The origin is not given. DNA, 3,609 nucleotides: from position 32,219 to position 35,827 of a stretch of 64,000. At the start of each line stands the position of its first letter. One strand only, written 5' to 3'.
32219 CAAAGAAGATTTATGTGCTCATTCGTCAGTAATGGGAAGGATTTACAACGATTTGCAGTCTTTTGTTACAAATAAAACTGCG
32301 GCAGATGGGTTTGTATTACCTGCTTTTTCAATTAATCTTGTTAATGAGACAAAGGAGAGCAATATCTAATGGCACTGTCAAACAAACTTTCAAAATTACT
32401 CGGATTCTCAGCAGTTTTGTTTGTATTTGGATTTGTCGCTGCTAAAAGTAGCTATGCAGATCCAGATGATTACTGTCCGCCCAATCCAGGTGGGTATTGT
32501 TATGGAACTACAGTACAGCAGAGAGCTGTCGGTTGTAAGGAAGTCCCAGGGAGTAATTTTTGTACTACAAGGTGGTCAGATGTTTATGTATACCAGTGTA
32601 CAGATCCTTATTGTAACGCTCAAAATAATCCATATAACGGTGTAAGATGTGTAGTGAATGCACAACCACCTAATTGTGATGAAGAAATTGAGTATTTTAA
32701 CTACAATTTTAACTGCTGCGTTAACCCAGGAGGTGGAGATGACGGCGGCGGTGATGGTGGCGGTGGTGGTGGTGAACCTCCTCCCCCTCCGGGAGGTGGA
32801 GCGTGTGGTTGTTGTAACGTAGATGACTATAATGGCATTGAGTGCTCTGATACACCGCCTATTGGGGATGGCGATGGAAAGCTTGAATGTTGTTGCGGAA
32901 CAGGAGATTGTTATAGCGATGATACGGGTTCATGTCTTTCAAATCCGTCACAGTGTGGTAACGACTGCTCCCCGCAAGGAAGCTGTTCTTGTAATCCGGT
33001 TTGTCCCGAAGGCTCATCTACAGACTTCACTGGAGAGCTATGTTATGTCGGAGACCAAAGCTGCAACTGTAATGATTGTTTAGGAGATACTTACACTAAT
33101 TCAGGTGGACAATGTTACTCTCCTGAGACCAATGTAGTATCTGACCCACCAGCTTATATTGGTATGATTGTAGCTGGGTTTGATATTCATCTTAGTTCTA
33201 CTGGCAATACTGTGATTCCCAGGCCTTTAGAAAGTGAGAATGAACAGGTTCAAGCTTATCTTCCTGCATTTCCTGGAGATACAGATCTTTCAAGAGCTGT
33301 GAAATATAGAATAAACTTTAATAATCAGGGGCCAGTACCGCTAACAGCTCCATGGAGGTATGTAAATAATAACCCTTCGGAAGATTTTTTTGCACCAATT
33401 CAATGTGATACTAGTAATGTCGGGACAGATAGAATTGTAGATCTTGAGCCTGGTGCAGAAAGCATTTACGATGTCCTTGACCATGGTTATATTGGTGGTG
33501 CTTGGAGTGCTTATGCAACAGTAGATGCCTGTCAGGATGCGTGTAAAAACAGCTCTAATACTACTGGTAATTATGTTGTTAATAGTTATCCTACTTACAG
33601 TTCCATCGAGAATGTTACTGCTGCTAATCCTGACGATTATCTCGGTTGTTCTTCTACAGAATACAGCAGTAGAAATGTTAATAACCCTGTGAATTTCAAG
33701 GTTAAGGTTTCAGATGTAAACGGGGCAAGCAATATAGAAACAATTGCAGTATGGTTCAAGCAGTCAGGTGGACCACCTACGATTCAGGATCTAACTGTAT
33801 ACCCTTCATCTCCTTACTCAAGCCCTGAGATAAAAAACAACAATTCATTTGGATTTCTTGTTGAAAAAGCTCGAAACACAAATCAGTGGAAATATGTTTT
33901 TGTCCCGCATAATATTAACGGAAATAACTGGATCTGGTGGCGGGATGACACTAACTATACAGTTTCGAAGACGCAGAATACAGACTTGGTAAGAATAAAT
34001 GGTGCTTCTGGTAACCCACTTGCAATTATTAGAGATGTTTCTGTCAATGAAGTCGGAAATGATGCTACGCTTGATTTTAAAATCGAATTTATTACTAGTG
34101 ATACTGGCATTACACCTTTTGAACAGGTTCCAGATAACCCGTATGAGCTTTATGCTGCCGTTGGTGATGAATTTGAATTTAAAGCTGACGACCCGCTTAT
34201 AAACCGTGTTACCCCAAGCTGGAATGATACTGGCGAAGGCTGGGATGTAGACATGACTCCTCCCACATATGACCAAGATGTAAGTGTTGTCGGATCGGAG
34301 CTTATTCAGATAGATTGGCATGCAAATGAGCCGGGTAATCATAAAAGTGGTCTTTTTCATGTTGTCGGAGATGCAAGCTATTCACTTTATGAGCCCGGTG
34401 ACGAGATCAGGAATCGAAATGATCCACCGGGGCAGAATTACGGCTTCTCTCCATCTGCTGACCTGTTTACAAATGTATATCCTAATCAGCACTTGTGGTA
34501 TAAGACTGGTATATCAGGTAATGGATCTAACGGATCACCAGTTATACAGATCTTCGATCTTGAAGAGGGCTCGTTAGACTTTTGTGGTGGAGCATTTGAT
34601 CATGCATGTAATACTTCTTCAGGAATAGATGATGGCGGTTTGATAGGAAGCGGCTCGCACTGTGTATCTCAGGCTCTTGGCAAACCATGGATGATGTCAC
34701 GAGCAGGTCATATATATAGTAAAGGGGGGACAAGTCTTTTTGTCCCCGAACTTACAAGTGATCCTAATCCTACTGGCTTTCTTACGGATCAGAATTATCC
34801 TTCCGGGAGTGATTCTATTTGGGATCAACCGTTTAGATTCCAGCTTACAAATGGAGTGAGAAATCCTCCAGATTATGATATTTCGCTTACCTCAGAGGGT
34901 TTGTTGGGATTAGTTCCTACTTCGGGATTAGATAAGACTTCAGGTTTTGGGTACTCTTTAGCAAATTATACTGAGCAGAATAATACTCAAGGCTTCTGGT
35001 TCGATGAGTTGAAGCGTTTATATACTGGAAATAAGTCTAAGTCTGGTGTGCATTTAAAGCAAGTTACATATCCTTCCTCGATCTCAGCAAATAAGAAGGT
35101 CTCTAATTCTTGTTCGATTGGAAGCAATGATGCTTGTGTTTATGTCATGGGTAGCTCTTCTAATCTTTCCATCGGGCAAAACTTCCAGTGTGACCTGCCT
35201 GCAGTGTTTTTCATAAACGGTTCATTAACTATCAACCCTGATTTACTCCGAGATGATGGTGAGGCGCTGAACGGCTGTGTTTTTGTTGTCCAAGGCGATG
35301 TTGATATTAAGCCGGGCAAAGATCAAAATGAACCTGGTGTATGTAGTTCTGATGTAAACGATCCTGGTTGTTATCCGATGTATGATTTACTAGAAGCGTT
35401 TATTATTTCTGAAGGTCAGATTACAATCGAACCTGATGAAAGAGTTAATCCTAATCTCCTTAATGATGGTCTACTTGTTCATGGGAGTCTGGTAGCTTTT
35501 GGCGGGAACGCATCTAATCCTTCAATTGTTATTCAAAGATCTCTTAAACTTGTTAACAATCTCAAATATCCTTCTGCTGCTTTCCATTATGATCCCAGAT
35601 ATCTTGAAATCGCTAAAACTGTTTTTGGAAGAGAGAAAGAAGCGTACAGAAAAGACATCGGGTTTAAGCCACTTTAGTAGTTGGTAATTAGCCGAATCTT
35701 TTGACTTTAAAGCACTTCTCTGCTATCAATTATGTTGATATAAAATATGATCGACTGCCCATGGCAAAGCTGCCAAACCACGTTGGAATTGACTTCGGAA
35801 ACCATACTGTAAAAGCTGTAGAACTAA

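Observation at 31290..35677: CheY-like regulator, membrane protein and a 1102-aa Cys-rich secreted protein inserted between the minor pilins and pilMNO (PilY1-position adhesin candidate)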

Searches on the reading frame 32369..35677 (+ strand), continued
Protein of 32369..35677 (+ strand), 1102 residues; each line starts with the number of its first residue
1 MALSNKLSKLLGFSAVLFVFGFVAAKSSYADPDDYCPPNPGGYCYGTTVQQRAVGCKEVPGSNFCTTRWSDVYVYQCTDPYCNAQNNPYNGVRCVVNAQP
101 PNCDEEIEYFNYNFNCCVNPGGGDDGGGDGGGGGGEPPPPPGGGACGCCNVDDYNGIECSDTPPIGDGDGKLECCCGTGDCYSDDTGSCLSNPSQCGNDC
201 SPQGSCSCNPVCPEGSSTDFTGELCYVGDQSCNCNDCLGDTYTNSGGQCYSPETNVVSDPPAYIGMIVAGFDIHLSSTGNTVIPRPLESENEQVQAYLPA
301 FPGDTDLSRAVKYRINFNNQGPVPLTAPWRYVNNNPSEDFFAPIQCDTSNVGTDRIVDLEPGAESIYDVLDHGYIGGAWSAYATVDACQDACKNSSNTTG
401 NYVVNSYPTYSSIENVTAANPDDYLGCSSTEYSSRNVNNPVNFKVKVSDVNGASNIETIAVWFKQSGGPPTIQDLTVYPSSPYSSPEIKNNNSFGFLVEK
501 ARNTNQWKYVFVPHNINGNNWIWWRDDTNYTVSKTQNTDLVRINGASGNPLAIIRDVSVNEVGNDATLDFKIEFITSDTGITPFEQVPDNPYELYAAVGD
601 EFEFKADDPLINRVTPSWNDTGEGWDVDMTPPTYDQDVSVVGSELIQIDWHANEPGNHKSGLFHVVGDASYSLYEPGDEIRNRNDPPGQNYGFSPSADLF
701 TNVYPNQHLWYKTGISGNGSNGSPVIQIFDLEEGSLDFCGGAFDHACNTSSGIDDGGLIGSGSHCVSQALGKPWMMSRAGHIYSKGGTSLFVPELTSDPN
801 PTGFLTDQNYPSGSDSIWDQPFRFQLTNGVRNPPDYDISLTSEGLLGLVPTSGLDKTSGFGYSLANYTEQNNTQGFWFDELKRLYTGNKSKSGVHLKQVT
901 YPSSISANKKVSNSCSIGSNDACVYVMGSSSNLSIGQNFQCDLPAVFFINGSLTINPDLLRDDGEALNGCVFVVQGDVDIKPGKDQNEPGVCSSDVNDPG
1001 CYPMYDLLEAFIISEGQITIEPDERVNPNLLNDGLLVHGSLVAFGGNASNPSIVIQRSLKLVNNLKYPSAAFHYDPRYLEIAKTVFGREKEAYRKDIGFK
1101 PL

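Call 77: search_protein_families(library=pfam, alignment_id=A5, max_evalue=0.01)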
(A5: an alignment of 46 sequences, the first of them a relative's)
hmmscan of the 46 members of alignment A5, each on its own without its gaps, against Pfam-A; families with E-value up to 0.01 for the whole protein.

A. member 1, P0020 (1038 aa): 0 families

B. families by the number of members that match (of 46 scanned): 11 families
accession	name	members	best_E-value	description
PF16841.11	CBM60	2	2.7e-10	Ca-dependent carbohydrate-binding module xylan-binding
PF09479.16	Flg_new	2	1.6e-05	Listeria-Bacteroides repeat domain (List_Bact_rpt)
PF13385.13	Laminin_G_3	1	1.3e-21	Concanavalin A-like lectin/glucanases superfamily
PF00354.24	Pentaxin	1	4.5e-21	Pentaxin family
PF21722.4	Gly_rich_2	1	4.1e-17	Glycine-rich domain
PF10102.14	DUF2341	1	5.2e-16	Domain of unknown function (DUF2341)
PF00754.31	F5_F8_type_C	1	1.1e-14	F5/8 type C domain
PF22633.2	F5_F8_type_C_2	1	7.1e-14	NedA-like, galactose-binding domain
PF04041.19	Glyco_hydro_130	1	1.5e-11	beta-1,4-mannooligosaccharide phosphorylase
PF18998.6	Flg_new_2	1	5.9e-06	Divergent InlB B-repeat domain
PF02210.31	Laminin_G_2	1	0.0014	Laminin G domain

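Call 78: find_encoding_contigs(protein=P0013, flank=8000, max_places=1)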
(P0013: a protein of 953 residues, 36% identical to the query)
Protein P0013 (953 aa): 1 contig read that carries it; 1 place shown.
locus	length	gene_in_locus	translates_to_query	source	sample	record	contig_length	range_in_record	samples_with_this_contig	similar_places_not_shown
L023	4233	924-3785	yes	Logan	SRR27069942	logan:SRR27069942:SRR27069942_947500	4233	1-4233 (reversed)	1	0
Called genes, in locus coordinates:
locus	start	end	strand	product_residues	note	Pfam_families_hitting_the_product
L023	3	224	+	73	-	?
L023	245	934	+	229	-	-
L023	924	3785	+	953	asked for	-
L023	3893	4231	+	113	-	?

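Call 79: find_encoding_contigs(protein=P0039, flank=8000, max_places=1)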
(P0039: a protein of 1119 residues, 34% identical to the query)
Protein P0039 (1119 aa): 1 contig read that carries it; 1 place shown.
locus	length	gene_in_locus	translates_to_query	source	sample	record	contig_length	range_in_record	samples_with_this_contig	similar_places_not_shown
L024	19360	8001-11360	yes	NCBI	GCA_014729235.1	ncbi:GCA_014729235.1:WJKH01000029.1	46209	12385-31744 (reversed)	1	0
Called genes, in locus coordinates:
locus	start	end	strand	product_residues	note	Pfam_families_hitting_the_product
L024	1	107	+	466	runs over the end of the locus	PF00437:T2SSE, PF25199:nSTAND_NTPase5 (faint)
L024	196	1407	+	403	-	PF28597:T2SSF_N, PF00482:T2SSF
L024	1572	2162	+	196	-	PF07963:N_methyl (weak)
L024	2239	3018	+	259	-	PF06750:A24_N_bact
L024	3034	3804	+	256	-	PF07963:N_methyl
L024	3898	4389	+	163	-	-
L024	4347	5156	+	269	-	PF07963:N_methyl (weak)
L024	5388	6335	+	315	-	-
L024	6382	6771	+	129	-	PF00072:Response_reg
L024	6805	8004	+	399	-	-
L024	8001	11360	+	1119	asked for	PF16841:CBM60 (faint)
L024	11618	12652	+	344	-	PF11104:PilM_2, PF06723:MreB_Mbl (faint), PF14450:FtsA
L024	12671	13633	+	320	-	-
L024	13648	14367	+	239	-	-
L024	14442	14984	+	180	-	-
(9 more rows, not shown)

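Call 80: find_encoding_contigs(protein=P0118, flank=8000, max_places=1)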
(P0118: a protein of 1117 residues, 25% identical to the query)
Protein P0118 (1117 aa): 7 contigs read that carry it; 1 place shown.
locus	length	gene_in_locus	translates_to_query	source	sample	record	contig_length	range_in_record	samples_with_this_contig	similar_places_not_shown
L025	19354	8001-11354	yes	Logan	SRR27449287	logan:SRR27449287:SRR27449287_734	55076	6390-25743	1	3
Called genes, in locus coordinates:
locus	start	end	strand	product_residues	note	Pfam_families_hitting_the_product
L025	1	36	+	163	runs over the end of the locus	PF01467:CTP_transf_like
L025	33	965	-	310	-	PF00890:FAD_binding_2 (faint), PF01266:DAO (faint), PF03486:HI0933_like (faint), PF07992:Pyr_redox_2, PF13738:Pyr_redox_3, PF00070:Pyr_redox (weak)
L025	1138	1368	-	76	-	-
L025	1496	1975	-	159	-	-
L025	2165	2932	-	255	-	PF00557:Peptidase_M24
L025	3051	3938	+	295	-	PF12686:DUF3800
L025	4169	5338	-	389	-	PF05970:PIF1, PF13604:AAA_30, PF25199:nSTAND_NTPase5 (faint), PF13245:AAA_19, PF01443:Viral_helicase1 (faint), PF18335:SH3_13 (weak), PF13538:UvrD_C_2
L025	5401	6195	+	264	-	PF01522:Polysacc_deac_1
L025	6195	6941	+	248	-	PF00929:RNase_T, PF01612:DNA_pol_A_exo1 (weak), PF20600:ExoX-like_C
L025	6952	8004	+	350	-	-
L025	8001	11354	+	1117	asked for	-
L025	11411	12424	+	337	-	-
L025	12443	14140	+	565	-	PF01558:POR, PF01855:POR_N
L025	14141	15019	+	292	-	PF02775:TPP_enzyme_C, PF12367:PFO_beta_C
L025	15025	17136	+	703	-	PF02629:CoA_binding, PF13380:CoA_binding_2, PF13607:Succ_CoA_lig, PF19045:Ligase_CoA_2, PF13549:ATP-grasp_5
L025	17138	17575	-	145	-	PF00383:dCMP_cyt_deam_1, PF14437:MafB19-deam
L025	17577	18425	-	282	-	PF02906:Fe_hyd_lg_C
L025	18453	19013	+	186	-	-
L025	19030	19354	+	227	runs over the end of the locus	PF04298:Zn_peptidase_2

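Call 83: list_cluster_members(proteins=[P0001])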
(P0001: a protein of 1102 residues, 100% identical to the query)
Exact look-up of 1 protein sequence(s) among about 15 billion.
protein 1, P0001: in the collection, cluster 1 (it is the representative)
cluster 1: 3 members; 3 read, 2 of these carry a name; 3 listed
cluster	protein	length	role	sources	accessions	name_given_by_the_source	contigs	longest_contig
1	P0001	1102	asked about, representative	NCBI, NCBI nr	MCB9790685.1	hypothetical protein H6764_01540 [Candidatus Nomurabacteria bacterium] | hypothetical protein [Candidatus Nomurabacteria bacterium]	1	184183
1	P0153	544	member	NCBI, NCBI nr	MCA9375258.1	hypothetical protein KC622_02930, partial [Candidatus Dojkabacteria bacterium] | hypothetical protein [Candidatus Dojkabacteria bacterium]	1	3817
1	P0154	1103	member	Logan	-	-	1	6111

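Call 86: find_encoding_contigs(protein=P0154, flank=5000, max_places=3)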
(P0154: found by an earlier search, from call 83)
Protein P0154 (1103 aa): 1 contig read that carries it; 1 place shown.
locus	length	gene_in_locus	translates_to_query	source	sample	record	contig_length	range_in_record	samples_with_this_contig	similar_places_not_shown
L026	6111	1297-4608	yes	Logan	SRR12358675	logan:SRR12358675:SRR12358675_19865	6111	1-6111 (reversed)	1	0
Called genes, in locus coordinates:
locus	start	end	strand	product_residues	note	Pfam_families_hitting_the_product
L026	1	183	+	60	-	?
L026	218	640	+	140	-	PF00072:Response_reg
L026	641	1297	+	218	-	-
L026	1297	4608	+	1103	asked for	-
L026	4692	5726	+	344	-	PF11104:PilM_2, PF06723:MreB_Mbl (weak), PF14450:FtsA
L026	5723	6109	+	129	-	?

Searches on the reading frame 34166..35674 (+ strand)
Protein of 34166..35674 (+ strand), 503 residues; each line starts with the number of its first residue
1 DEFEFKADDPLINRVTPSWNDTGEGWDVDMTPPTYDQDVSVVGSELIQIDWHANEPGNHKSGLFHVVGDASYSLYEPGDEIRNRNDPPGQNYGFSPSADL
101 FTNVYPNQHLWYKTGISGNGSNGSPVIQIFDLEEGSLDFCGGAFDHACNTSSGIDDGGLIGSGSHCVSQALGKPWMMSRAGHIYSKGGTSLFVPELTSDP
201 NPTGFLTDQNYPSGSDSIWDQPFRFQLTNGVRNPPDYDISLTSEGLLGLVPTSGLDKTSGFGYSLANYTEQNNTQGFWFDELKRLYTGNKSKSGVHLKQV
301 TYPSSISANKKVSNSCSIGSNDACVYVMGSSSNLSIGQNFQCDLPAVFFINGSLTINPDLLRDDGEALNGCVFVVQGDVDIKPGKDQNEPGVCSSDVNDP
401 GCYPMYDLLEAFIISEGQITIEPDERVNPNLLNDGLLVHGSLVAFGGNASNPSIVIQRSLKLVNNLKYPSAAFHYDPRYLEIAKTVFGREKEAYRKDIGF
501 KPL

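Call 26: find_related_loci(query=A2, collection=genome_contigs, flank=10000)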
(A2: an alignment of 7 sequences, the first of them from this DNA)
Query A2 (503 aa) in genome_contigs; peptide patterns used: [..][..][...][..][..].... (x = any residue, [..] = any of these).
43 stretches matched a pattern; 17 encode a relative of the query (tblastn E <= 1e-3); 17 distinct loci.
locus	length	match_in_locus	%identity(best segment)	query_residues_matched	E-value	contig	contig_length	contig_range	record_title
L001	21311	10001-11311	29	15-503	2e-58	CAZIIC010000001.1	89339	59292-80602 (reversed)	MAG TPA_asm: uncultured Candidatus Saccharibacteria bacterium isolate SRP219642_co6_135 genome assembly, contig: NODE_11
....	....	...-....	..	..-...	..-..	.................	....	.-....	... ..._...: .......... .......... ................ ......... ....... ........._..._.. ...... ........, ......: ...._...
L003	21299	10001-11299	28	16-503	1e-47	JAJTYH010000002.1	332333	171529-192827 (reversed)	MAG: bacterium isolate DTUPAT1 2-Genome6, whole genome shotgun sequence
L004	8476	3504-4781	28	28-503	4e-46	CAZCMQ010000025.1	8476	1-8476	MAG TPA_asm: uncultured Candidatus Saccharibacteria bacterium isolate SRP329715_co2_58 genome assembly, contig: NODE_147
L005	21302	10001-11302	29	17-503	5e-53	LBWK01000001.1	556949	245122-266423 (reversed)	MAG: candidate division WS6 bacterium GW2011_GWF2_39_15 UT34_C0001, whole genome shotgun sequence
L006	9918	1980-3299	27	21-503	3e-37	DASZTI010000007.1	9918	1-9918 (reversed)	MAG TPA_asm: Candidatus Dojkabacteria bacterium isolate SMAG_U6072 k141_446170, whole genome shotgun sequence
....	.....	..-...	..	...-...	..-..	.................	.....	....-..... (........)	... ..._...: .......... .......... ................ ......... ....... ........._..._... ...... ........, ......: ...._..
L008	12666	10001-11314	24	25-502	9e-30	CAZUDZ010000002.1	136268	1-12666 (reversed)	MAG TPA_asm: uncultured Candidatus Saccharibacteria bacterium isolate binchicken_co39_491 genome assembly, contig: NODE_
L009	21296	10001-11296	25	1-503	7e-31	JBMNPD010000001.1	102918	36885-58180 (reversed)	MAG: Candidatus Dojkabacteria bacterium isolate SBF912SR1HQ0033 scaffold_447_c1, whole genome shotgun sequence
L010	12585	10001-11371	22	25-502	3e-20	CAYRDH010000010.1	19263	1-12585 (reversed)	MAG TPA_asm: uncultured Candidatus Saccharibacteria bacterium isolate SRP241341_co1_3 genome assembly, contig: NODE_3236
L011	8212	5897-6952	22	127-502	1e-18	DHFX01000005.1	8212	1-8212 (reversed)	MAG TPA_asm: Candidatus Dojkabacteria bacterium UBA4813 UBA4813_contig_12386, whole genome shotgun sequence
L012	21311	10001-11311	25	18-503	4e-18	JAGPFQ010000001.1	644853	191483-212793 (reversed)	Candidatus Dojkabacteria bacterium isolate Gw_SlDig_bin_189 Gw_SlDig_2_length_644853_cov_17.655297, whole genome shotgun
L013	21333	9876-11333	21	1-502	6e-18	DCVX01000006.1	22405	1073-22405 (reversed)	MAG TPA_asm: Candidatus Dojkabacteria bacterium UBA2177 UBA2177_contig_5813, whole genome shotgun sequence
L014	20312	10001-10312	37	397-503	1e-15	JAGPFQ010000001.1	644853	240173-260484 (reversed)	Candidatus Dojkabacteria bacterium isolate Gw_SlDig_bin_189 Gw_SlDig_2_length_644853_cov_17.655297, whole genome shotgun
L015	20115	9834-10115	34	407-503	2e-13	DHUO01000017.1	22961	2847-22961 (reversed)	MAG TPA_asm: Candidatus Dojkabacteria bacterium UBA5232 UBA5232_contig_8496, whole genome shotgun sequence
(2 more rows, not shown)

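Call 28: find_homologous_proteins(query=A2, max_evalue=0.00001)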
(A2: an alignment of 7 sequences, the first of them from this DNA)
Query A2 (7 sequences) (503 aa, profile of the alignment): 2 proteins with E <= 0.00001 among 7480 candidates.
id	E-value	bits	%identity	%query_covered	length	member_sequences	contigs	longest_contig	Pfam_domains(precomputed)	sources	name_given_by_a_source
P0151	2.5e-164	565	28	97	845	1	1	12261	-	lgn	-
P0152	7.8e-38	148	23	97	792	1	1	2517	-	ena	-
